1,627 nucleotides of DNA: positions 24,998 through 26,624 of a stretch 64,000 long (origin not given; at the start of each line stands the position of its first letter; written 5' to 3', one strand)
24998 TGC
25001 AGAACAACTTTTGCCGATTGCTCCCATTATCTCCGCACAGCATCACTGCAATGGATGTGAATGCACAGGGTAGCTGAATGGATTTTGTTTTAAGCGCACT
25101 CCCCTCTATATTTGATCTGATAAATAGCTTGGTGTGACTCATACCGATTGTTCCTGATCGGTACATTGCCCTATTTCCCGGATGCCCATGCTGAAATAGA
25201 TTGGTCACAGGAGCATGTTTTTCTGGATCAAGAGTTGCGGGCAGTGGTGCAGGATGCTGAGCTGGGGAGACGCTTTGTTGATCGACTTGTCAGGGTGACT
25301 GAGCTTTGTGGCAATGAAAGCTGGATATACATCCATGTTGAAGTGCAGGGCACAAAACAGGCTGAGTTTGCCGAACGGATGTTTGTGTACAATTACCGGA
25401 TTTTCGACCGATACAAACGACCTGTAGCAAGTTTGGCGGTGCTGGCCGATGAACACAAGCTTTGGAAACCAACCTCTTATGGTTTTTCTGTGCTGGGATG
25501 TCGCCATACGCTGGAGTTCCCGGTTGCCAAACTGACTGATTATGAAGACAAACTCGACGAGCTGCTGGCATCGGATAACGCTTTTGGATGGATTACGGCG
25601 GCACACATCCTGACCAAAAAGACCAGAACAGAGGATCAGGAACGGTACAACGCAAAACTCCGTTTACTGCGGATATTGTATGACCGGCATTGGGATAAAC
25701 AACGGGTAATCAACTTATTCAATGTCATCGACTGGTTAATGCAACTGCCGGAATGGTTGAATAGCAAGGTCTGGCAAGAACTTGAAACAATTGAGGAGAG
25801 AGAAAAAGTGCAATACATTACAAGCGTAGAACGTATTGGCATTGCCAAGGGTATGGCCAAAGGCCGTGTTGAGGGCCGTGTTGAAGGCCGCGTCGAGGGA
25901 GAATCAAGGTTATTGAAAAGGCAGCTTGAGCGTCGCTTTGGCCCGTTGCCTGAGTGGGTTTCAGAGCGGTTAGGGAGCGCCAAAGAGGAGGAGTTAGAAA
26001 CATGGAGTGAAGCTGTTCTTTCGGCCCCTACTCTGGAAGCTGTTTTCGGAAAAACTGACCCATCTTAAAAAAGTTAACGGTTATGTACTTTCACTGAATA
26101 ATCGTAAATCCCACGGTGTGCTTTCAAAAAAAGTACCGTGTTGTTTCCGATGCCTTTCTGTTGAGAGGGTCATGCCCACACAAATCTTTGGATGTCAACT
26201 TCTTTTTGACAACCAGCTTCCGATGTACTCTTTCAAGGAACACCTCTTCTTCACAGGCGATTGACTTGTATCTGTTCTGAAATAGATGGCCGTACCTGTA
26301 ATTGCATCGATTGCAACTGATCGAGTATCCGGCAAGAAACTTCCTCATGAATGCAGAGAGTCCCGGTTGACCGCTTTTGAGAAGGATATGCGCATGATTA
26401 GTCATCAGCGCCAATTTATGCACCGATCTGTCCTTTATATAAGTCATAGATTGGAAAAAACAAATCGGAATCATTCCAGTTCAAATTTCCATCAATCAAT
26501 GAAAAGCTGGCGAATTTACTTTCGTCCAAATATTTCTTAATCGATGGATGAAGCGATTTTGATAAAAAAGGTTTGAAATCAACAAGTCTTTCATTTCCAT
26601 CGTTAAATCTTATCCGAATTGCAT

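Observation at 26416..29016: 866-aa AT-rich single protein combining a split GAF-like sensor, an HD-superfamily-like core and a C-terminal DUF2442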

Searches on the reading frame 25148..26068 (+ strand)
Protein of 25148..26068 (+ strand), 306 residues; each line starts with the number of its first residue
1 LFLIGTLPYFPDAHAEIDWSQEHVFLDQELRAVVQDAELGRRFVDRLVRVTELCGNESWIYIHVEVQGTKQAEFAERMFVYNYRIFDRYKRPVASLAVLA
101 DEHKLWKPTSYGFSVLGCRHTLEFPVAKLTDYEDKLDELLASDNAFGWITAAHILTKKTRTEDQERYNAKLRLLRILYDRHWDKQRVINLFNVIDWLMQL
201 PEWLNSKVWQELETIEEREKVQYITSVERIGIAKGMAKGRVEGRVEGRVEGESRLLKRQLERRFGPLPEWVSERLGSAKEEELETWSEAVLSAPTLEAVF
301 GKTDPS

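Call 16: search_protein_families(library=pfam, proteins=[window:25148-26068:+], max_evalue=0.001)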
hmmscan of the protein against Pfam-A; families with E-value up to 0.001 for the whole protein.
window:25148-26068:+ (306 aa): 1 family
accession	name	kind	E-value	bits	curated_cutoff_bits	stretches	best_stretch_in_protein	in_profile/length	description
PF14261.11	DUF4351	-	4.2e-08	33.6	25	1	246-296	2-52/59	Domain of unknown function (DUF4351)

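Call 39: search_protein_families(library=ncbifam, proteins=[window:25148-26068:+], max_evalue=0.001)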
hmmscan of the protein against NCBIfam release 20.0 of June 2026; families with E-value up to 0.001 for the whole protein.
window:25148-26068:+ (306 aa): 1 family
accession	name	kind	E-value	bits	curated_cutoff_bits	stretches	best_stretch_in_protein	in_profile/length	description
TIGR01784.1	T_den_put_tspse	subfamily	2.5e-05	24.2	52.1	0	199-260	195-250/273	Rpn family recombination-promoting nuclease/putative transposase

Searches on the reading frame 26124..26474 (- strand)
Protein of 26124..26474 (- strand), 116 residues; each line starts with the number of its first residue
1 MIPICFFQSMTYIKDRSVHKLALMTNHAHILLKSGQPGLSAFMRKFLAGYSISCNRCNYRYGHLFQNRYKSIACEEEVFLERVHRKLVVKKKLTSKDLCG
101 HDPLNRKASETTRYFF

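Call 16: search_protein_families(library=pfam, proteins=[window:26124-26474:-], max_evalue=0.001)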
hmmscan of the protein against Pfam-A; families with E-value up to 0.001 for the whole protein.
window:26124-26474:- (116 aa): 1 family
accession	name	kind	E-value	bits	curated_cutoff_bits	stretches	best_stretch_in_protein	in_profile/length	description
PF01797.21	Y1_Tnp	-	0.00042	20.9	23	1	9-77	34-109/121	Transposase IS200 like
